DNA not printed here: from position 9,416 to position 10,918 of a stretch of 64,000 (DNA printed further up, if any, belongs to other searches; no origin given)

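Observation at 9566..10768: Response regulator with a catalytically dead sigma-54-activator domain and no DNA-binding domain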

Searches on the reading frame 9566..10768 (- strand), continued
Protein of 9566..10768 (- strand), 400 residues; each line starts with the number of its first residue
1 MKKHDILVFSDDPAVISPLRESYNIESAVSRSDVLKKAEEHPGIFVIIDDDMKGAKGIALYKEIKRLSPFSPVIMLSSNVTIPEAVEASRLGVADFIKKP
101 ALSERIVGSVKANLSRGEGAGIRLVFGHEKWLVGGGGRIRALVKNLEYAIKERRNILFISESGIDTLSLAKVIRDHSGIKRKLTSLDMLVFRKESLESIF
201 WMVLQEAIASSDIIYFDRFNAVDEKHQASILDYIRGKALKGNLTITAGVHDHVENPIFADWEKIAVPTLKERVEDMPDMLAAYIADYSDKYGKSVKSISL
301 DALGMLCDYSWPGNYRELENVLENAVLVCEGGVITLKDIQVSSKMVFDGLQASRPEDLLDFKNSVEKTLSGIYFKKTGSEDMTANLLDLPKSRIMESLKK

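Call 8: find_homologous_proteins(query=window:9566-10768:-, max_evalue=0.001)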
Query window:9566-10768:- (400 aa): 4449 proteins with E <= 0.001 among 8000 candidates; the best 120 are listed.
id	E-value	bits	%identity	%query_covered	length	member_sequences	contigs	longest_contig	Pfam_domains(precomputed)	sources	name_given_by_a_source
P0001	9.6e-258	872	100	100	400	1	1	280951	PF25601.2,PF00072.31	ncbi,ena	-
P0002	4.2e-205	699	79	100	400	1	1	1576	PF25601.2,PF00072.31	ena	-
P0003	6.1e-205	698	80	100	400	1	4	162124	PF25601.2,PF00072.31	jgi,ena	jgi:DNA-binding NtrC family response regulator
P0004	3.5e-203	693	79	100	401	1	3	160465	PF25601.2,PF00072.31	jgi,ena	jgi:DNA-binding NtrC family response regulator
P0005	2.9e-196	670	76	100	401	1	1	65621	PF25601.2,PF00072.31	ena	-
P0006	1.2e-191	655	76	100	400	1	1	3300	PF25601.2,PF00072.31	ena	-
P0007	2.5e-174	598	69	100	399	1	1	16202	PF25601.2,PF00072.31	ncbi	-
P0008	5.3e-169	580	66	100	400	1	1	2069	PF25601.2,PF00072.31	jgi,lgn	jgi:DNA-binding NtrC family response regulator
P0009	5.8e-169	580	67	100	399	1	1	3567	PF25601.2,PF00072.31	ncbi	-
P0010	3.9e-167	574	67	100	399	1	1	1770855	PF25601.2,PF00072.31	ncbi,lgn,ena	-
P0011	4.3e-167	574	66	100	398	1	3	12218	PF25601.2,PF00072.31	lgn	-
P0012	4.0e-165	567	65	100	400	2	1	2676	PF25601.2,PF00072.31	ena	-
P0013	7.8e-165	566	66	100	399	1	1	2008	PF25601.2,PF00072.31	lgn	-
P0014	5.3e-164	564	66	100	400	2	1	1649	PF25601.2,PF00072.31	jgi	jgi:DNA-binding NtrC family response regulator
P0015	1.0e-162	559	65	100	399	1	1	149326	PF25601.2,PF00072.31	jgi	jgi:DNA-binding NtrC family response regulator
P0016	1.7e-158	546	64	100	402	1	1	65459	PF25601.2,PF00072.31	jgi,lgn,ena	-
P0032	5.7e-110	386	49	100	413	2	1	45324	PF25601.2,PF00072.31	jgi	jgi:DNA-binding NtrC family response regulator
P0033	7.9e-105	369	46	100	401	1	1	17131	PF25601.2,PF00072.31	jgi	jgi:DNA-binding NtrC family response regulator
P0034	4.6e-92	327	42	100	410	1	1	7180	PF25601.2,PF00072.31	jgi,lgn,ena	-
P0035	4.2e-28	116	27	84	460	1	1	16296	PF00158.33,PF25601.2,PF02954.26,PF14532.13,PF07728.21,PF00072.31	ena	-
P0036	1.1e-25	109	26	85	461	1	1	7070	PF00158.33,PF25601.2,PF02954.26,PF00004.36,PF14532.13,PF07728.21,PF00072.31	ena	-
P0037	5.3e-23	100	26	85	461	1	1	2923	PF00158.33,PF25601.2,PF02954.26,PF14532.13,PF07728.21,PF00072.31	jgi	-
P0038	7.3e-23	99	36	34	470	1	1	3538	PF00158.33,PF25601.2,PF02954.26,PF00004.36,PF14532.13,PF07728.21,PF00072.31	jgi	jgi:DNA-binding NtrC family response regulator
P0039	1.9e-22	98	24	84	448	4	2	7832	PF00158.33,PF25601.2,PF02954.26,PF14532.13,PF07728.21,PF00072.31,PF01078.28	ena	-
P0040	2.0e-22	98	27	79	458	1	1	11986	PF00158.33,PF25601.2,PF02954.26,PF14532.13,PF07728.21,PF00072.31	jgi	jgi:DNA-binding NtrC family response regulator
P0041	2.8e-22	97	24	95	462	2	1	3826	PF00158.33,PF25601.2,PF02954.26,PF14532.13,PF07728.21,PF00072.31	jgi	-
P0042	4.1e-22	97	26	86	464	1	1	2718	PF00158.33,PF25601.2,PF02954.26,PF00004.36,PF14532.13,PF07728.21,PF00072.31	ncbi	-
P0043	5.2e-22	96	25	100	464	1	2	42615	PF00158.33,PF07724.21,PF25601.2,PF14532.13,PF07728.21,PF00072.31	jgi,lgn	jgi:two-component system response regulator HydG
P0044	8.3e-22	96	25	78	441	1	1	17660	PF00158.33,PF25601.2,PF02954.26,PF00004.36,PF14532.13,PF00072.31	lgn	-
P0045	8.8e-22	96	24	99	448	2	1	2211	PF00158.33,PF07724.21,PF25601.2,PF02954.26,PF14532.13,PF07728.21,PF00072.31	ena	-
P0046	9.4e-22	96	27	84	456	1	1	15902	PF00158.33,PF07724.21,PF25601.2,PF02954.26,PF00004.36,PF14532.13,PF07728.21,PF00072.31,PF01078.28,PF13191.13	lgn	-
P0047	1.5e-21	95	27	80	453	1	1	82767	PF00158.33,PF25601.2,PF02954.26,PF00004.36,PF14532.13,PF07728.21,PF00072.31,PF13191.13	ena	-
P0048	1.6e-21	95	27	97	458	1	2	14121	PF00158.33,PF25601.2,PF02954.26,PF14532.13,PF07728.21,PF00072.31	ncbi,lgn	-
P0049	1.7e-21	95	25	82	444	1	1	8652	PF00158.33,PF25601.2,PF02954.26,PF14532.13,PF07728.21,PF00072.31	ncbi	-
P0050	1.8e-21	95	24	95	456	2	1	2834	PF00158.33,PF25601.2,PF02954.26,PF00004.36,PF14532.13,PF07728.21,PF00072.31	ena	-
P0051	2.0e-21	95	27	82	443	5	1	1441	PF00158.33,PF07724.21,PF25601.2,PF02954.26,PF00004.36,PF14532.13,PF07728.21,PF00072.31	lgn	-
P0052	2.0e-21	95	25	84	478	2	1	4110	PF00158.33,PF25601.2,PF02954.26,PF00004.36,PF14532.13,PF07728.21,PF00072.31,PF13191.13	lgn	-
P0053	2.0e-21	94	25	95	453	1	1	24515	PF00158.33,PF25601.2,PF02954.26,PF18024.8,PF14532.13,PF07728.21,PF00072.31,PF13191.13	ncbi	-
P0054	2.6e-21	94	25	100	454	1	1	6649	PF00158.33,PF25601.2,PF02954.26,PF14532.13,PF07728.21,PF00072.31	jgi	-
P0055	2.6e-21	94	25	79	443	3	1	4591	PF00158.33,PF25601.2,PF02954.26,PF14532.13,PF07728.21,PF00072.31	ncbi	-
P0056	3.9e-21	94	24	95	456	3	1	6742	PF00158.33,PF25601.2,PF02954.26,PF00004.36,PF14532.13,PF07728.21,PF00072.31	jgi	-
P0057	3.9e-21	94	25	84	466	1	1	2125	PF00158.33,PF07724.21,PF25601.2,PF02954.26,PF00004.36,PF14532.13,PF07728.21,PF00072.31,PF01078.28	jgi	jgi:DNA-binding NtrC family response regulator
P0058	5.7e-21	93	23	99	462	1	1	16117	PF00158.33,PF25601.2,PF02954.26,PF00004.36,PF14532.13,PF07728.21,PF00072.31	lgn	-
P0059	6.1e-21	93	27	80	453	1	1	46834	PF00158.33,PF25601.2,PF02954.26,PF00004.36,PF14532.13,PF07728.21,PF00072.31,PF13191.13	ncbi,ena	-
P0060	6.6e-21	93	36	34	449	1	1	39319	PF01695.24,PF00158.33,PF25601.2,PF02954.26,PF14532.13,PF00072.31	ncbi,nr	ncbi:MAG: sigma-54-dependent Fis family transcriptional regulator [Deltaproteobacteria bacterium]|nr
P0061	6.9e-21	93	26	100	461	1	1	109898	PF00158.33,PF25601.2,PF02954.26,PF14532.13,PF07728.21,PF00072.31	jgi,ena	-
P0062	9.8e-21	92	40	21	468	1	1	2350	PF00158.33,PF25601.2,PF02954.26,PF00004.36,PF14532.13,PF07728.21,PF00072.31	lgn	-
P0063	1.2e-20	92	24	100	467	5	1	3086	PF00158.33,PF25601.2,PF02954.26,PF00004.36,PF14532.13,PF07728.21,PF00072.31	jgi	jgi:two-component system response regulator HydG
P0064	1.3e-20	92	25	84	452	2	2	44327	PF00158.33,PF25601.2,PF02954.26,PF14532.13,PF07728.21,PF00072.31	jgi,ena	-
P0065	1.4e-20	92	23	97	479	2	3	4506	PF00158.33,PF25601.2,PF02954.26,PF00004.36,PF14532.13,PF07728.21,PF00072.31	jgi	jgi:nitrogen regulation protein NR(I)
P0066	2.2e-20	91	25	77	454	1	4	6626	PF01695.24,PF00158.33,PF13384.13,PF25601.2,PF02954.26,PF00004.36,PF14532.13,PF07728.21,PF00072.31,PF01078.28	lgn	-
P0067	2.5e-20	91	27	80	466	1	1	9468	PF00158.33,PF25601.2,PF02954.26,PF14532.13,PF07728.21,PF00072.31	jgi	jgi:DNA-binding NtrC family response regulator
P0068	2.6e-20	91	27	75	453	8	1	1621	PF00158.33,PF25601.2,PF02954.26,PF14532.13,PF07728.21,PF00072.31,PF01078.28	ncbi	-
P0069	2.7e-20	91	23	99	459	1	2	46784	PF00158.33,PF25601.2,PF02954.26,PF14532.13,PF07728.21,PF00072.31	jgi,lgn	-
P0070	2.8e-20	91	28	83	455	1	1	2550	PF00158.33,PF25601.2,PF02954.26,PF14532.13,PF00072.31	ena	-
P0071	3.1e-20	91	24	97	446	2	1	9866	PF00158.33,PF25601.2,PF02954.26,PF00004.36,PF14532.13,PF07728.21,PF00072.31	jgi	-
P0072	3.4e-20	90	24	100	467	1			PF00158.33,PF25601.2,PF02954.26,PF00004.36,PF14532.13,PF07728.21,PF00072.31,PF13191.13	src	-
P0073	3.6e-20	90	26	86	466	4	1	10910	PF00158.33,PF25601.2,PF02954.26,PF14532.13,PF00072.31,PF01078.28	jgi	jgi:two-component system response regulator HydG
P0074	3.6e-20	90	25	84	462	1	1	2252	PF00158.33,PF07724.21,PF25601.2,PF02954.26,PF00004.36,PF14532.13,PF07728.21,PF00072.31,PF01078.28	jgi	jgi:DNA-binding NtrC family response regulator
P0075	4.2e-20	90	24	75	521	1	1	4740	PF00158.33,PF25601.2,PF02954.26,PF14532.13,PF07728.21,PF00072.31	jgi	jgi:nitrogen regulation protein NR(I)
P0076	4.7e-20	90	26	84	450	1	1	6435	PF00158.33,PF25601.2,PF02954.26,PF00004.36,PF14532.13,PF07728.21,PF00072.31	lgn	-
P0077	4.8e-20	90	24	100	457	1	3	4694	PF00158.33,PF25601.2,PF02954.26,PF00004.36,PF14532.13,PF07728.21,PF00072.31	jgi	-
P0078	5.0e-20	90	24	83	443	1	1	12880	PF00158.33,PF25601.2,PF02954.26,PF14532.13,PF07728.21,PF00072.31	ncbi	-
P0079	5.3e-20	90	25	81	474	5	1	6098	PF00158.33,PF07724.21,PF25601.2,PF00004.36,PF14532.13,PF07728.21,PF00072.31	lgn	-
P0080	5.6e-20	90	24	100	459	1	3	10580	PF00158.33,PF07724.21,PF25601.2,PF02954.26,PF00004.36,PF13401.13,PF14532.13,PF07728.21,PF00072.31,PF01078.28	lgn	-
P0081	5.7e-20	90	23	99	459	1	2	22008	PF00158.33,PF25601.2,PF02954.26,PF14532.13,PF07728.21,PF00072.31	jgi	-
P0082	5.9e-20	90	24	100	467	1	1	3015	PF00158.33,PF25601.2,PF02954.26,PF00004.36,PF14532.13,PF07728.21,PF00072.31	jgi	-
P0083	6.1e-20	90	26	84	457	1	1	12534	PF00158.33,PF25601.2,PF02954.26,PF14532.13,PF07728.21,PF00072.31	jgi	jgi:DNA-binding NtrC family response regulator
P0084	6.3e-20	90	24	100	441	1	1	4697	PF00158.33,PF25601.2,PF02954.26,PF00004.36,PF14532.13,PF07728.21,PF00072.31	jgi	-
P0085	6.4e-20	90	24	95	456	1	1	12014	PF00158.33,PF25601.2,PF02954.26,PF00004.36,PF14532.13,PF07728.21,PF00072.31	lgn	-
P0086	6.5e-20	90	28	91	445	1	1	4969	PF00158.33,PF25601.2,PF02954.26,PF00004.36,PF14532.13,PF07728.21,PF00072.31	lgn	-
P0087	7.0e-20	89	26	78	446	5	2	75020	PF00158.33,PF25601.2,PF02954.26,PF14532.13,PF07728.21,PF00072.31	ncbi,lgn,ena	-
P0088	7.2e-20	89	23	99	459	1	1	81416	PF00158.33,PF25601.2,PF02954.26,PF14532.13,PF07728.21,PF00072.31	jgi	jgi:DNA-binding NtrC family response regulator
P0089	7.3e-20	89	23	99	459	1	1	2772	PF00158.33,PF25601.2,PF02954.26,PF14532.13,PF07728.21,PF00072.31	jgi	-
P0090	7.6e-20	89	25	99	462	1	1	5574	PF00158.33,PF25601.2,PF02954.26,PF14532.13,PF07728.21,PF00072.31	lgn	-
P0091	8.1e-20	89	26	84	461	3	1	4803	PF00158.33,PF07724.21,PF25601.2,PF02954.26,PF00004.36,PF14532.13,PF07728.21,PF00072.31,PF01078.28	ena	-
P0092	8.2e-20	89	24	86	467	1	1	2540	PF00158.33,PF07724.21,PF25601.2,PF02954.26,PF14532.13,PF07728.21,PF00072.31,PF01078.28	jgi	-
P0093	8.2e-20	89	25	94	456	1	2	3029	PF00158.33,PF25601.2,PF02954.26,PF00004.36,PF14532.13,PF07728.21,PF00072.31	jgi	-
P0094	8.3e-20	89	25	79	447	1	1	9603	PF00158.33,PF25601.2,PF02954.26,PF00004.36,PF14532.13,PF07728.21,PF00072.31,PF01078.28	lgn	-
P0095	8.3e-20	89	25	84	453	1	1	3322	PF00158.33,PF25601.2,PF02954.26,PF14532.13,PF07728.21,PF00072.31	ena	-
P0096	8.4e-20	89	25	79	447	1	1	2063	PF00158.33,PF25601.2,PF02954.26,PF00004.36,PF14532.13,PF07728.21,PF00072.31,PF01078.28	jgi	-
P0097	8.4e-20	89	27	84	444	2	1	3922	PF00158.33,PF25601.2,PF02954.26,PF14532.13,PF07728.21,PF00072.31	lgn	-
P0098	8.5e-20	89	25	85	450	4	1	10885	PF00158.33,PF25601.2,PF02954.26,PF14532.13,PF07728.21,PF00072.31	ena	-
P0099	9.3e-20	89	25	95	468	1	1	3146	PF00158.33,PF07724.21,PF25601.2,PF02954.26,PF00004.36,PF14532.13,PF07728.21,PF00072.31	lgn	-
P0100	1.0e-19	89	26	79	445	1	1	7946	PF00158.33,PF25601.2,PF02954.26,PF14532.13,PF07728.21,PF00072.31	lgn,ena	-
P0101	1.0e-19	89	26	79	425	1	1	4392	PF00158.33,PF25601.2,PF14532.13,PF07728.21,PF00072.31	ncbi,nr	ncbi:MAG: sigma-54 dependent transcriptional regulator, partial [Atribacterota bacterium]|nr:sigma-5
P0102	1.0e-19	89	24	99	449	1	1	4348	PF00158.33,PF25601.2,PF02954.26,PF14532.13,PF07728.21,PF00072.31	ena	-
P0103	1.1e-19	89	27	88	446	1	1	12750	PF00158.33,PF25601.2,PF02954.26,PF00004.36,PF14532.13,PF07728.21,PF00072.31,PF01078.28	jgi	jgi:DNA-binding NtrC family response regulator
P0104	1.3e-19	89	24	86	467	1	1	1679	PF00158.33,PF25601.2,PF14532.13,PF07728.21,PF00072.31,PF01078.28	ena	-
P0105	1.3e-19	89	23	99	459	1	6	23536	PF00158.33,PF25601.2,PF02954.26,PF14532.13,PF07728.21,PF00072.31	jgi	jgi:DNA-binding NtrC family response regulator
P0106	1.5e-19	88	25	79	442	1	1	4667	PF00158.33,PF25601.2,PF02954.26,PF14532.13,PF07728.21,PF00072.31,PF01078.28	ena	-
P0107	1.6e-19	88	24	100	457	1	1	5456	PF00158.33,PF25601.2,PF02954.26,PF00004.36,PF14532.13,PF07728.21,PF00072.31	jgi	jgi:two-component system response regulator HydG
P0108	2.0e-19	88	25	88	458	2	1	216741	PF00158.33,PF25601.2,PF02954.26,PF00004.36,PF14532.13,PF07728.21,PF00072.31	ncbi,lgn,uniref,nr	ncbi:sigma-54-dependent transcriptional regulator [Fundidesulfovibrio putealis]|uniref:sigma-54-depe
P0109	2.0e-19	88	25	100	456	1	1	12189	PF00158.33,PF25601.2,PF02954.26,PF07726.18,PF00004.36,PF14532.13,PF07728.21,PF00072.31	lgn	-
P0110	2.0e-19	88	23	86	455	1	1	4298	PF00158.33,PF07724.21,PF25601.2,PF02954.26,PF14532.13,PF07728.21,PF00072.31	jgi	-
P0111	2.0e-19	88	24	95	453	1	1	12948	PF00158.33,PF25601.2,PF02954.26,PF14532.13,PF00072.31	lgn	-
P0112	2.1e-19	88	22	99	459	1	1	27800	PF00158.33,PF25601.2,PF02954.26,PF14532.13,PF07728.21,PF00072.31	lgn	-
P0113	2.2e-19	88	25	84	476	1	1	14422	PF00158.33,PF07724.21,PF25601.2,PF02954.26,PF14532.13,PF07728.21,PF00072.31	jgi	-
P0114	2.4e-19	88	26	85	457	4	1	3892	PF00158.33,PF25601.2,PF02954.26,PF00004.36,PF14532.13,PF07728.21,PF00072.31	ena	-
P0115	2.4e-19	88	25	85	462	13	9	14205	PF00158.33,PF25601.2,PF02954.26,PF00004.36,PF14532.13,PF07728.21,PF00072.31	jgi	jgi:two-component system response regulator HydG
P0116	2.5e-19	88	24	95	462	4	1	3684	PF00158.33,PF25601.2,PF02954.26,PF14532.13,PF00072.31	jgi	-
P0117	2.6e-19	88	26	81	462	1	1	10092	PF00158.33,PF25601.2,PF14532.13,PF07728.21,PF00072.31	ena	-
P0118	2.6e-19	88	23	95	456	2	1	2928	PF00158.33,PF25601.2,PF02954.26,PF00004.36,PF14532.13,PF07728.21,PF00072.31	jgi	-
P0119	2.7e-19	88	25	84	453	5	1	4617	PF00158.33,PF25601.2,PF02954.26,PF14532.13,PF07728.21,PF00072.31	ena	-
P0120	2.9e-19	87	25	88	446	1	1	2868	PF00158.33,PF25601.2,PF02954.26,PF00004.36,PF14532.13,PF07728.21,PF00072.31,PF01078.28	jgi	jgi:DNA-binding NtrC family response regulator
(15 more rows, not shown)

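Call 11: find_encoding_contigs(protein=P0001, flank=10000, max_places=3)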
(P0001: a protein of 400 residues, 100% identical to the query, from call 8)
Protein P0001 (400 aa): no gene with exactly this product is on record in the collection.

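Call 12: find_encoding_contigs(protein=P0010, flank=10000, max_places=3)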
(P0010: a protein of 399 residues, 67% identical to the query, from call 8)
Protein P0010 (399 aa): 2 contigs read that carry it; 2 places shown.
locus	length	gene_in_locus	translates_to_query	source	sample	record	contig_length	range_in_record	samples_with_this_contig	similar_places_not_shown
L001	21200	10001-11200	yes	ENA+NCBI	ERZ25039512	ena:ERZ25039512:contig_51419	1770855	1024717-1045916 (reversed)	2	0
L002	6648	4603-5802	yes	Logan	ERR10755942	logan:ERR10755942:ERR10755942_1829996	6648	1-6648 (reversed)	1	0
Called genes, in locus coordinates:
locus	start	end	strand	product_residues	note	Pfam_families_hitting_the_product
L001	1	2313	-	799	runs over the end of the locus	PF01326:PPDK_N, PF00391:PEP-utilizers, PF02896:PEP-utilizers_C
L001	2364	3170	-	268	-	PF02578:Cu-oxidase_4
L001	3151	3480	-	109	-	PF01588:tRNA_bind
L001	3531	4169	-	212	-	PF01557:FAA_hydrolase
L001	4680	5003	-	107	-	PF02410:RsfS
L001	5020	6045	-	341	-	PF03816:LytR_cpsA_psr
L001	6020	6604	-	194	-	PF01966:HD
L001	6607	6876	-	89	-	PF16367:RRM_7 (faint), PF00076:RRM_1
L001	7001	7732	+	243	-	PF00483:NTP_transferase, PF01128:IspD, PF02348:CTP_transf_3 (weak), PF12804:NTP_transf_3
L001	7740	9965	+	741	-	PF16927:HisKA_7TM, PF01590:GAF (weak), PF13185:GAF_2, PF00512:HisKA, PF02518:HATPase_c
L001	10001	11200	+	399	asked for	PF00072:Response_reg, PF25601:AAA_lid_14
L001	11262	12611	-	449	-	PF02878:PGM_PMM_I, PF02879:PGM_PMM_II, PF02880:PGM_PMM_III, PF00408:PGM_PMM_IV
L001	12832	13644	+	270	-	PF02900:LigB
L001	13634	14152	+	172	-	PF01871:AMMECR1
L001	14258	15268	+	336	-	PF01118:Semialdhyde_dh, PF22698:Semialdhyde_dhC_1, PF02774:Semialdhyde_dhC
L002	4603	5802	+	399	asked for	PF00072:Response_reg, PF25601:AAA_lid_14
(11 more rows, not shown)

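Call 13: find_encoding_contigs(protein=P0003, flank=8000, max_places=2)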
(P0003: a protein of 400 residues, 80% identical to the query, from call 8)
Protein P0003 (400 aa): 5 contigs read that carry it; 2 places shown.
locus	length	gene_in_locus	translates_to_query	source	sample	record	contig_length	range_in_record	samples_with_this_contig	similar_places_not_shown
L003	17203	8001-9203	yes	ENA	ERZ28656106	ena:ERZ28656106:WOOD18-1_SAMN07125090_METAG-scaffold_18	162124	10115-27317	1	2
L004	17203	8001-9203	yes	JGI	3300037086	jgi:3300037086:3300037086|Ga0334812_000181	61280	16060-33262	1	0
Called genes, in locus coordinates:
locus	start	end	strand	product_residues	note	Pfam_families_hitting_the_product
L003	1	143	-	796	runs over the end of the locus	PF01326:PPDK_N, PF00391:PEP-utilizers, PF02896:PEP-utilizers_C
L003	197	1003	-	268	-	PF02578:Cu-oxidase_4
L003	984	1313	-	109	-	PF01588:tRNA_bind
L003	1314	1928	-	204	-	PF01557:FAA_hydrolase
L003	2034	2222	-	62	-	PF02410:RsfS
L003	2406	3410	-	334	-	PF03816:LytR_cpsA_psr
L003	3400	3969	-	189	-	PF01966:HD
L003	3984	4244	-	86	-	PF00076:RRM_1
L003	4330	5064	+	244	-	PF00483:NTP_transferase, PF01128:IspD, PF12804:NTP_transf_3, PF02348:CTP_transf_3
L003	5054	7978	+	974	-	PF16927:HisKA_7TM, PF13185:GAF_2, PF00512:HisKA, PF02518:HATPase_c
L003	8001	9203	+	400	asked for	PF00072:Response_reg, PF25601:AAA_lid_14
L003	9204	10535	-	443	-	PF02878:PGM_PMM_I, PF02879:PGM_PMM_II, PF02880:PGM_PMM_III, PF00408:PGM_PMM_IV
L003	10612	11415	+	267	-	PF02900:LigB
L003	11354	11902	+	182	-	PF01871:AMMECR1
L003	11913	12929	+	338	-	PF01118:Semialdhyde_dh, PF22698:Semialdhyde_dhC_1, PF02774:Semialdhyde_dhC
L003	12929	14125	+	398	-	PF01960:ArgJ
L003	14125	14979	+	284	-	PF00696:AA_kinase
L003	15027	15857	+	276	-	-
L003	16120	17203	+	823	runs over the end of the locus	-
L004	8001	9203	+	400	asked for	PF00072:Response_reg, PF25601:AAA_lid_14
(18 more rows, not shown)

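Call 14: find_encoding_contigs(protein=P0032, flank=8000, max_places=2)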
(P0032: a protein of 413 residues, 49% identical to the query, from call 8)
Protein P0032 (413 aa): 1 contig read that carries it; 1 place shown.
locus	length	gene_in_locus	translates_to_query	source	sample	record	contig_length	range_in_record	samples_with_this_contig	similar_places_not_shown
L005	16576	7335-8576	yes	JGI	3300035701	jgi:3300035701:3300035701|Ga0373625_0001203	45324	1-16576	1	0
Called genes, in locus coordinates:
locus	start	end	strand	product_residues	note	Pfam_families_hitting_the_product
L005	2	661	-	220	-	?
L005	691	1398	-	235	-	PF02578:Cu-oxidase_4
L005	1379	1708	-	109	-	PF01588:tRNA_bind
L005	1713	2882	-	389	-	-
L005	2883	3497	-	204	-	PF01557:FAA_hydrolase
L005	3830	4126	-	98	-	PF01541:GIY-YIG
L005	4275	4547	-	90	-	PF02410:RsfS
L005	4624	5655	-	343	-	PF03816:LytR_cpsA_psr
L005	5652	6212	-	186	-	PF01966:HD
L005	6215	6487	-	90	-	PF00076:RRM_1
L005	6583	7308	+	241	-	PF00483:NTP_transferase, PF01128:IspD (weak), PF12804:NTP_transf_3, PF02348:CTP_transf_3 (weak)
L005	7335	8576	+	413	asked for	PF00072:Response_reg, PF25601:AAA_lid_14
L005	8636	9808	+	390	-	-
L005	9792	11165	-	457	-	PF02878:PGM_PMM_I, PF02879:PGM_PMM_II, PF02880:PGM_PMM_III, PF00408:PGM_PMM_IV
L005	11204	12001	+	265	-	PF02900:LigB, PF01875:Memo (weak)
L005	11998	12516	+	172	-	PF01871:AMMECR1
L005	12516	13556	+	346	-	PF01118:Semialdhyde_dh, PF22698:Semialdhyde_dhC_1, PF02774:Semialdhyde_dhC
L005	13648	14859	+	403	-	PF01960:ArgJ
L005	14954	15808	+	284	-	PF00696:AA_kinase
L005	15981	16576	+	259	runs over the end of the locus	-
